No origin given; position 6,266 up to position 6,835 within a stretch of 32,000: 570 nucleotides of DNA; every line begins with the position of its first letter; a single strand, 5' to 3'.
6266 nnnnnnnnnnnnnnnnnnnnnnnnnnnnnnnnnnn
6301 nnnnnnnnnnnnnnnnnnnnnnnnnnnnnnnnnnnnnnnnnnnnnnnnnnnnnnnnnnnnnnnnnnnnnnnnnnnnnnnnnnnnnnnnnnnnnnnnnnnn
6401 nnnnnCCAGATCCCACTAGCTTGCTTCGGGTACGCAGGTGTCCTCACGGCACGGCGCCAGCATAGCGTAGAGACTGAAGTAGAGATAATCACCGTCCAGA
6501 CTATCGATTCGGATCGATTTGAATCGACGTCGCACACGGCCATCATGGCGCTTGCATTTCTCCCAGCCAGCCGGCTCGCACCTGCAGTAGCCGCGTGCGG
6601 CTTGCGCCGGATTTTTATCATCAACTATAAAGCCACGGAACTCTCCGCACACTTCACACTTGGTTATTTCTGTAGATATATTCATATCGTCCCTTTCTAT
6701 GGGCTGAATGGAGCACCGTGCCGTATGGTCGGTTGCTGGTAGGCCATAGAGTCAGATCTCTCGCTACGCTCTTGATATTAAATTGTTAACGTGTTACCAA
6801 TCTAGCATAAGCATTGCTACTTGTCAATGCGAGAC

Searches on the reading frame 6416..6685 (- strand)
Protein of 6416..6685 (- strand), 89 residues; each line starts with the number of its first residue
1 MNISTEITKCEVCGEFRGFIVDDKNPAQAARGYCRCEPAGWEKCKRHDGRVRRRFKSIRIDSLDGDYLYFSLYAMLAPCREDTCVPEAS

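Call 49: search_protein_families(library=pfam, proteins=[window:6416-6685:-], max_evalue=0.001)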
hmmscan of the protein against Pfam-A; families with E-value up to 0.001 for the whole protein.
window:6416-6685:- (89 aa): 0 families

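Call 74: find_homologous_proteins(query=A5, max_evalue=0.01)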
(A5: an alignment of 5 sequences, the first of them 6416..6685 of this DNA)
Query A5 (5 sequences) (89 aa, profile of the alignment): 18 proteins with E <= 0.01 among 312 candidates.
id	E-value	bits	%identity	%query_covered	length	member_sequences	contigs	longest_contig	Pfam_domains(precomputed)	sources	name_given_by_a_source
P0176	1.3e-53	197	62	94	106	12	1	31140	-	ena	-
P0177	7.1e-52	192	62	94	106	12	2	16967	-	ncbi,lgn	-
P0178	8.3e-51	188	58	94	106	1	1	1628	-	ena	-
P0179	1.2e-50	188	61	99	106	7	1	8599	-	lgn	-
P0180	5.3e-50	186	61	94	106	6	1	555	-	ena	-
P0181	2.3e-48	181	52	89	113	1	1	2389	-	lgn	-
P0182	7.9e-47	176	61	94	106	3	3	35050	-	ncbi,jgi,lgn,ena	jgi:hypothetical protein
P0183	2.4e-46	174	93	100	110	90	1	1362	-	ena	-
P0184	4.3e-45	170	58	99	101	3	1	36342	-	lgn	-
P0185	3.3e-44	167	60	100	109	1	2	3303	-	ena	-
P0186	4.5e-41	157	85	100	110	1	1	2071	-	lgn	-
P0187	3.6e-37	145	48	94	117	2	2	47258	-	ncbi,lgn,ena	-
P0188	3.5e-36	141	61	92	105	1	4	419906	-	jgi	jgi:hypothetical protein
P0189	4.4e-36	141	54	89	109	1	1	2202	-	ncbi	-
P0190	7.7e-36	140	53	92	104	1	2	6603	-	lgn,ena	-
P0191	1.3e-33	133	52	89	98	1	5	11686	-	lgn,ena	-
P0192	1.2e-22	98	65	48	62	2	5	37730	-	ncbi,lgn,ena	-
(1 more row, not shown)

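Call 75: search_solved_structures(query=A5, max_evalue=10, show_alignments=2)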
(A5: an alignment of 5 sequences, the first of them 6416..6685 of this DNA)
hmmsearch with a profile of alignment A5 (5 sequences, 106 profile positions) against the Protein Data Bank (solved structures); distinct sequences matched with E-value up to 10: 1.
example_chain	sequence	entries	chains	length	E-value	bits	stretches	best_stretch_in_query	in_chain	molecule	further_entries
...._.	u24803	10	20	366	1.8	12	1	55-94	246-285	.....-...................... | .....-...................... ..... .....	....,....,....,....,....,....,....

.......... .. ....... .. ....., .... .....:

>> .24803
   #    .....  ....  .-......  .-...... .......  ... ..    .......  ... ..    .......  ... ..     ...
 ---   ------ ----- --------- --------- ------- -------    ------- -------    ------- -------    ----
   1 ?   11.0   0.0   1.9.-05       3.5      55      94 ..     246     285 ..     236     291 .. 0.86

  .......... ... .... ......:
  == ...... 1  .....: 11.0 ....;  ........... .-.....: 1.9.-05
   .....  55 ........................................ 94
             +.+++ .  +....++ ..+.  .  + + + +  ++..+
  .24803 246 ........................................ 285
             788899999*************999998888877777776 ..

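Call 76: find_encoding_contigs(protein=P0176, flank=10000, max_places=3)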
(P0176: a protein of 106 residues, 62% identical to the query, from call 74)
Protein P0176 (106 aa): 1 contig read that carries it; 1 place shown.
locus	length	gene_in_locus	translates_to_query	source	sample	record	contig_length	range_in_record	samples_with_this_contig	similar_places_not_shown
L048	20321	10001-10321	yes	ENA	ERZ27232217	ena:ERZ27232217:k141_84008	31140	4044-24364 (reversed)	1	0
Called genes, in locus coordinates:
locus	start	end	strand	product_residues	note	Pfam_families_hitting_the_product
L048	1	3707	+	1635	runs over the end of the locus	PF04471:Mrr_cat (faint), PF13156:Mrr_cat_2, PF00270:DEAD (faint), PF04851:ResIII, PF00271:Helicase_C, PF22240:ISP_coupler, PF18135:Type_ISP_C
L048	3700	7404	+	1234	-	PF00580:UvrD-helicase (weak), PF13086:AAA_11, PF13245:AAA_19 (weak), PF13604:AAA_30 (weak), PF01443:Viral_helicase1 (faint), PF13087:AAA_12, PF04480:DUF559 (weak), PF18741:MTES_1575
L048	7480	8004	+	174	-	PF10881:DUF2726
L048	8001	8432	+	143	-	-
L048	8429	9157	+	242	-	PF22507:DUF6994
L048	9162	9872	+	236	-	PF00571:CBS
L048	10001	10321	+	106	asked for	-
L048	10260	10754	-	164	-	-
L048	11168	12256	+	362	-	-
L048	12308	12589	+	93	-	-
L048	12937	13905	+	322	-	-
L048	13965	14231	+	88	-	-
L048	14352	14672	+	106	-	-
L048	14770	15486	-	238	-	PF00293:NUDIX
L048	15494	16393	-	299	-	-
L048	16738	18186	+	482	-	-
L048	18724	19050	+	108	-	-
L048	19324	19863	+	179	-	PF00293:NUDIX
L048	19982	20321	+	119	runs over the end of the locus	-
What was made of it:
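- Type ISP (call 76).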

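Call 77: find_encoding_contigs(protein=P0182, flank=10000, max_places=3)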
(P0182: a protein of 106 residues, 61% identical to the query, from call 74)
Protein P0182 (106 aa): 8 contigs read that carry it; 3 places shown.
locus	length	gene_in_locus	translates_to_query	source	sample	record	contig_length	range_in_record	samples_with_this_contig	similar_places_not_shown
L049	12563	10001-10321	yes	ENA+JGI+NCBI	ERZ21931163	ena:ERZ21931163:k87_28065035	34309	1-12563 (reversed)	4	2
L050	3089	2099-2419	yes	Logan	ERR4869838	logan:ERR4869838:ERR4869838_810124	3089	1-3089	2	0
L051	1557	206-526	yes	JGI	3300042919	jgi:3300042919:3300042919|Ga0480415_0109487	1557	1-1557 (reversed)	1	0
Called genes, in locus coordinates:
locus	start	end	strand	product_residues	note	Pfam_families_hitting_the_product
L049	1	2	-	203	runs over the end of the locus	PF20901:Sf6_terminase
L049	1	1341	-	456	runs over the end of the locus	PF02195:ParB_N, PF01555:N6_N4_Mtase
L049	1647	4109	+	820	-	PF12161:HsdM_N, PF02384:N6_Mtase, PF07669:Eco57I (faint)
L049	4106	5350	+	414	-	PF01420:Methylase_S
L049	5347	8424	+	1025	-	PF04313:HSDR_N, PF04851:ResIII, PF18766:SWI2_SNF2, PF22679:T1R_D3-like, PF11867:T1RH-like_C (weak)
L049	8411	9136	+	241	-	PF01863:YgjP-like, PF10263:SprT-like (weak)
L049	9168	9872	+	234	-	PF00571:CBS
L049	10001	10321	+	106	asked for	-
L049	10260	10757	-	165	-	-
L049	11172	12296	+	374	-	PF03235:GmrSD_N, PF11074:DUF2779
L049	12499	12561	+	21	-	?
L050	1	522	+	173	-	?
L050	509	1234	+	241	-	PF01863:YgjP-like, PF10263:SprT-like (weak)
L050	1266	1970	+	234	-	PF00571:CBS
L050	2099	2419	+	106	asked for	-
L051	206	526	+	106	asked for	-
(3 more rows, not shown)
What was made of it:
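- The same gene is co-directional at the 3' end of R-M operons elsewhere (calls 76, 77).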

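Call 78: find_encoding_contigs(protein=P0187, flank=10000, max_places=3)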
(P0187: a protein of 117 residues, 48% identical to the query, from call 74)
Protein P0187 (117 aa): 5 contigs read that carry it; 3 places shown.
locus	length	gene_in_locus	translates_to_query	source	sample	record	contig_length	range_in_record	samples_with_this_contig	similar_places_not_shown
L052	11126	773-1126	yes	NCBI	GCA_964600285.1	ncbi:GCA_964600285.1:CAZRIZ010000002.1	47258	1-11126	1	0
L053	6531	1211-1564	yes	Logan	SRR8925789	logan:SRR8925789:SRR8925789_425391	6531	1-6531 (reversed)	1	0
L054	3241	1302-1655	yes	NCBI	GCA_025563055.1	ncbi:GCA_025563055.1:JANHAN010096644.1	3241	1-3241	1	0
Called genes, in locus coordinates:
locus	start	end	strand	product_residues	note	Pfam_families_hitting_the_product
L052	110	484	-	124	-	PF09397:FtsK_gamma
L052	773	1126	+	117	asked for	-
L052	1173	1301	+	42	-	-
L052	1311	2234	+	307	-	-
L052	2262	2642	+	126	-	PF06262:Zincin_1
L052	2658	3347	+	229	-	-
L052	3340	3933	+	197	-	PF07669:Eco57I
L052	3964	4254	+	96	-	PF07669:Eco57I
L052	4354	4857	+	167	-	-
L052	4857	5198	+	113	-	-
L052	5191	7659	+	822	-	PF04851:ResIII (weak)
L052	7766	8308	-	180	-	-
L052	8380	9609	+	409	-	PF09587:PGA_cap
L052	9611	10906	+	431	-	PF05958:tRNA_U5-meth_tr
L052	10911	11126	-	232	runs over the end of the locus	PF13353:Fer4_12 (weak), PF04055:Radical_SAM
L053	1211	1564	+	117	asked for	-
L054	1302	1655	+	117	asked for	-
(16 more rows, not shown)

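Call 79: find_encoding_contigs(protein=P0188, flank=10000, max_places=4)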
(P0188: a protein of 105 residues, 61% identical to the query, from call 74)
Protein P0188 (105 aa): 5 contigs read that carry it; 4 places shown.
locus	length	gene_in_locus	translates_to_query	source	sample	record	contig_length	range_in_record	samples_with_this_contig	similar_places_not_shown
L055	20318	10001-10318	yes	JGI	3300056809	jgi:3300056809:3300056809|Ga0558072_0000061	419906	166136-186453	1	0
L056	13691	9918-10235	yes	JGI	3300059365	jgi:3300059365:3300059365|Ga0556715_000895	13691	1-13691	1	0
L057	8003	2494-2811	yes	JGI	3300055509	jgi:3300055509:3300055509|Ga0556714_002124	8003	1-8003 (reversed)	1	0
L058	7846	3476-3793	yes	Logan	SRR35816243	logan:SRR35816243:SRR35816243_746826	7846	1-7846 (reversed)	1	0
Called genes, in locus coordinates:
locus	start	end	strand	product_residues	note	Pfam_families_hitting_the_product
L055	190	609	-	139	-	-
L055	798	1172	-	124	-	-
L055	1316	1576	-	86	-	PF05016:ParE_toxin (weak), PF15738:YafQ_toxin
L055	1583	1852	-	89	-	PF04221:RelB, PF19891:DUF6364 (weak)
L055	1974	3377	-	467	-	PF00033:Cytochrome_B, PF14358:DUF4405 (weak), PF13631:Cytochrom_B_N_2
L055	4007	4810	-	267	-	PF03988:DUF347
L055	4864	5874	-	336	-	PF00512:HisKA, PF02518:HATPase_c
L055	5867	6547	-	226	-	PF00072:Response_reg, PF00486:Trans_reg_C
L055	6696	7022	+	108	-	-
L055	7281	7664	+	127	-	-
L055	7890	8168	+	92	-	-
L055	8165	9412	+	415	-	PF00817:IMS, PF11799:IMS_C (faint)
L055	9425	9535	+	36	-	-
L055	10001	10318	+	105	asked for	-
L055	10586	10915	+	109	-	PF12599:DUF3768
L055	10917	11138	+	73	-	-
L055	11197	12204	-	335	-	PF13814:Replic_Relax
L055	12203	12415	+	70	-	PF13560:HTH_31, PF12844:HTH_19, PF01381:HTH_3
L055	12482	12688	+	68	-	-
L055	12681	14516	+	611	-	PF00239:Resolvase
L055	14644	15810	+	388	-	PF00438:S-AdoMet_synt_N, PF02772:S-AdoMet_synt_M, PF02773:S-AdoMet_synt_C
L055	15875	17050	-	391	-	PF05496:RuvB_N, PF00158:Sigma54_activat (faint), PF01078:Mg_chelatase (faint), PF05673:DUF815 (weak), PF00004:AAA, PF13173:AAA_14 (weak), PF16193:AAA_assoc_2, PF12002:MgsA_C, +3 more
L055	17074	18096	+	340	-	PF03741:TerC, PF04332:DUF475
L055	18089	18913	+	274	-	PF12146:Hydrolase_4, PF00561:Abhydrolase_1, PF00975:Thioesterase (faint), PF12697:Abhydrolase_6, PF20408:Abhydrolase_11 (faint)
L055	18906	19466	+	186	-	PF02245:Pur_DNA_glyco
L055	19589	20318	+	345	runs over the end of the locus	-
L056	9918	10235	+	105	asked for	-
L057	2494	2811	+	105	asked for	-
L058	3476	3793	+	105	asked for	-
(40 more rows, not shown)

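Call 81: find_encoding_contigs(protein=P0177, flank=10000, max_places=3)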
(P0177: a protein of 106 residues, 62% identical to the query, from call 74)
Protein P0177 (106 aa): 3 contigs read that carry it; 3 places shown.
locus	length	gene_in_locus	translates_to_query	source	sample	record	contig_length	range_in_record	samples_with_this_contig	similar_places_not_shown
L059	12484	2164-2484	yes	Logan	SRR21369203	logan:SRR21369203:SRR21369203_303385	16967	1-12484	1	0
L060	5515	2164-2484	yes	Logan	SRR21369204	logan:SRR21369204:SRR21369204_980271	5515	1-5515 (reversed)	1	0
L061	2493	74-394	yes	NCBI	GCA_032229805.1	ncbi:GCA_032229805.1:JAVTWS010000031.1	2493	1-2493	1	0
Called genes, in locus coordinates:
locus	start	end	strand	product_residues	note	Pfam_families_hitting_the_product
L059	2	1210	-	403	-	?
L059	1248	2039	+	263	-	PF00571:CBS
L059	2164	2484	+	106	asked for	-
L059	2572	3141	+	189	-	-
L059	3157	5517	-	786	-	PF13245:AAA_19 (faint), PF01935:DUF87 (weak), PF10412:TrwB_AAD_bind (faint), PF12696:TraG-D_C (faint)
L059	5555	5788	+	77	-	-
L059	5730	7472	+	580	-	PF00239:Resolvase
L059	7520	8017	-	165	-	PF13091:PLDc_2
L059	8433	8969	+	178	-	PF00300:His_Phos_1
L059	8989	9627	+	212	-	-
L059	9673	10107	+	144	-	-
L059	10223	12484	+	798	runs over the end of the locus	PF09364:XFP_N, PF03894:XFP, PF09363:XFP_C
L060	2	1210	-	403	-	?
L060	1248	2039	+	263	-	PF00571:CBS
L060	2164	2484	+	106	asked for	-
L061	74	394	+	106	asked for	-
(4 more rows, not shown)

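Call 82: find_encoding_contigs(protein=P0184, flank=10000, max_places=3)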
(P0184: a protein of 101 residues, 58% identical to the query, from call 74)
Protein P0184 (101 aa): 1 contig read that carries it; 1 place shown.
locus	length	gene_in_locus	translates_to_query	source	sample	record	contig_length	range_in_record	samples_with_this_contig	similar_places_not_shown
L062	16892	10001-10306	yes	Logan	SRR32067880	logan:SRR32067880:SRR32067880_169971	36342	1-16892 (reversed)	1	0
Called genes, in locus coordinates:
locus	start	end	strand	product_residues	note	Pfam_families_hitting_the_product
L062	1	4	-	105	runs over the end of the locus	-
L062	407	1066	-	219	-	PF18928:DUF5677 (faint)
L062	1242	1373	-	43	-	-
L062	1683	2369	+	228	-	-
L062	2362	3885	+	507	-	PF20473:MmeI_Mtase (faint), PF07669:Eco57I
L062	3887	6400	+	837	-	PF04851:ResIII (weak)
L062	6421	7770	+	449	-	PF11074:DUF2779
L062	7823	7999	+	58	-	-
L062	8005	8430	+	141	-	-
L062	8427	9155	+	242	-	PF22507:DUF6994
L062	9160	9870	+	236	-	PF00571:CBS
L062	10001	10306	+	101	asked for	-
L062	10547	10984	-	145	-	PF00903:Glyoxalase, PF06983:3-dmu-9_3-mt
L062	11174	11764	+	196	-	-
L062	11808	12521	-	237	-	-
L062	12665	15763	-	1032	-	PF02018:CBM_4_9 (weak)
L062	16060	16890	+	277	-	?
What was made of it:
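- Eco57I-type MTase+ResIII (call 82). In L048, L049 and L062, HEPN-CBS starts 5-32 nt after the last R-M-associated gene, which suggests co-transcription (calls 76, 77, 82).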

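Call 83: find_encoding_contigs(protein=P0192, flank=10000, max_places=3)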
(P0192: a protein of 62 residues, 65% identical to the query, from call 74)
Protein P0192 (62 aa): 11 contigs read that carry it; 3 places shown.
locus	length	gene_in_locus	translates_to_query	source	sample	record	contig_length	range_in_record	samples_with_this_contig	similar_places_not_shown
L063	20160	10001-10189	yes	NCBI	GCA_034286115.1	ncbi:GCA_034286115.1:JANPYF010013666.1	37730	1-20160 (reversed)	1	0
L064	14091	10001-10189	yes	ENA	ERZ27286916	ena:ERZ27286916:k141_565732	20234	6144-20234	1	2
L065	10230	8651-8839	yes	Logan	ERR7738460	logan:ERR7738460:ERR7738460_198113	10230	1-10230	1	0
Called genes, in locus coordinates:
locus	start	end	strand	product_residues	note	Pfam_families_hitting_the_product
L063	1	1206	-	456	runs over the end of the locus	PF02195:ParB_N, PF01555:N6_N4_Mtase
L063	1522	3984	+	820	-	PF12161:HsdM_N, PF02384:N6_Mtase, PF07669:Eco57I (faint)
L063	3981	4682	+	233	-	PF01420:Methylase_S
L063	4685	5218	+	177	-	PF01420:Methylase_S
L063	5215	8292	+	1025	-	PF04313:HSDR_N, PF04851:ResIII, PF18766:SWI2_SNF2, PF22679:T1R_D3-like, PF11867:T1RH-like_C (weak)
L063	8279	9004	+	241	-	PF01863:YgjP-like, PF10263:SprT-like (weak)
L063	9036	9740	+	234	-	PF00571:CBS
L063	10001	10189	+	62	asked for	-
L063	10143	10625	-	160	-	-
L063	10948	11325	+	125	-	-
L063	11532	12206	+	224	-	PF04203:Sortase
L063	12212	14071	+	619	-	-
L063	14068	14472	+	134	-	PF00293:NUDIX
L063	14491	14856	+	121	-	PF02148:zf-UBP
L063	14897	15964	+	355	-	PF02687:FtsX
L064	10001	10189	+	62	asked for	-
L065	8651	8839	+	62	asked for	-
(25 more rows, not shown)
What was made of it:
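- hsdMSR-ygjP, 32 nt upstream and co-directional (calls 77, 83).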

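Call 89: search_protein_families(library=phrogs, proteins=[window:6416-6685:-], max_evalue=1)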
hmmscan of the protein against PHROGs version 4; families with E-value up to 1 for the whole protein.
window:6416-6685:- (89 aa): 1 family
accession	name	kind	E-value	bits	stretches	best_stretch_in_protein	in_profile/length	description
phrog_6601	-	unknown function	0.32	11.9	0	23-53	8-38/55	-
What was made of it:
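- No homology to any known anti-restriction or restriction-alleviation factor (calls 49, 75, 89).
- Tried and rejected: PHROGs, Pfam and PDB profile searches gave nothing for the small ORF (calls 49, 75, 89).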

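Call 104: find_related_loci(query=A5, collection=viral_contigs, flank=8000)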
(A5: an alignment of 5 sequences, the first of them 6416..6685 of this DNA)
Query A5 (89 aa) in viral_contigs; peptide patterns used: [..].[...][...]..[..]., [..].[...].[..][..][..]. (x = any residue, [..] = any of these).
57 stretches matched a pattern, but none encodes a relative of the query by tblastn (E <= 1e-3).

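Call 118: find_encoding_contigs(protein=P0191, flank=10000, max_places=3)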
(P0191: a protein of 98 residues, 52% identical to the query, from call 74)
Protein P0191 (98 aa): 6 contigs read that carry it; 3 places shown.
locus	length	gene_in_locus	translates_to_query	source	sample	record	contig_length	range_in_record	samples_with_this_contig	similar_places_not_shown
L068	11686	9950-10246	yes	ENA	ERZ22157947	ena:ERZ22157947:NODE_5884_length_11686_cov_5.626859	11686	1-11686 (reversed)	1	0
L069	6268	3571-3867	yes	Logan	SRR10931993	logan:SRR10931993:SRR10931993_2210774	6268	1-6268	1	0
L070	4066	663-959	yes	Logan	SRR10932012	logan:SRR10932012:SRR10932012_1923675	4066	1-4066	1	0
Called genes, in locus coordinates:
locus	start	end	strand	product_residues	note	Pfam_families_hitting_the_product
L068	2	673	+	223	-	?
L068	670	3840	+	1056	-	PF04313:HSDR_N, PF04851:ResIII, PF18766:SWI2_SNF2, PF22679:T1R_D3-like, PF11867:T1RH-like_C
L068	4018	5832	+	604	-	PF03235:GmrSD_N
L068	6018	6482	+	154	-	-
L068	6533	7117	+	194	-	PF27257:HI_0787_N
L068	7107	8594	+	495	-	PF03747:ADP_ribosyl_GH, PF01661:Macro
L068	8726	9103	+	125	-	-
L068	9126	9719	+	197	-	PF13328:HD_4, PF01966:HD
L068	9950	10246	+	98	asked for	-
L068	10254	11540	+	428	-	PF09903:DUF2130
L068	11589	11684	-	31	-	?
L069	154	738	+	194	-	PF27257:HI_0787_N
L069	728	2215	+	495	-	PF03747:ADP_ribosyl_GH, PF01661:Macro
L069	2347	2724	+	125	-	-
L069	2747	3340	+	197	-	PF13328:HD_4, PF01966:HD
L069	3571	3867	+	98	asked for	-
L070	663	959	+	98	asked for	-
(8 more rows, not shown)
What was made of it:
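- Closest known: HEPN-CBS. Same: An HD protein takes the place of HEPN-CBS in L068 (call 118).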

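Call 119: find_encoding_contigs(protein=P0179, flank=10000, max_places=3)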
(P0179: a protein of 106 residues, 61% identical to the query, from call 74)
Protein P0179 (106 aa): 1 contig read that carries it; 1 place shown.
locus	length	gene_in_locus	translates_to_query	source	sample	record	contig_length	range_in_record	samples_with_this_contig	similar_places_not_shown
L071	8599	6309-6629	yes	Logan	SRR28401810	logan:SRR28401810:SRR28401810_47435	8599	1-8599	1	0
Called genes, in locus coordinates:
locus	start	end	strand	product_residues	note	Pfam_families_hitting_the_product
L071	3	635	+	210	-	?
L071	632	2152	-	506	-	-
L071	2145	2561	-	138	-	-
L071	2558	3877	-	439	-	PF02195:ParB_N, PF01555:N6_N4_Mtase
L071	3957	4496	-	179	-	-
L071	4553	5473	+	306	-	PF18899:DUF5655 (weak)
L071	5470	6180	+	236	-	PF00571:CBS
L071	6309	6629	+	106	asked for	-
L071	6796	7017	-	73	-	-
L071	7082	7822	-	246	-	-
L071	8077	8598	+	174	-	?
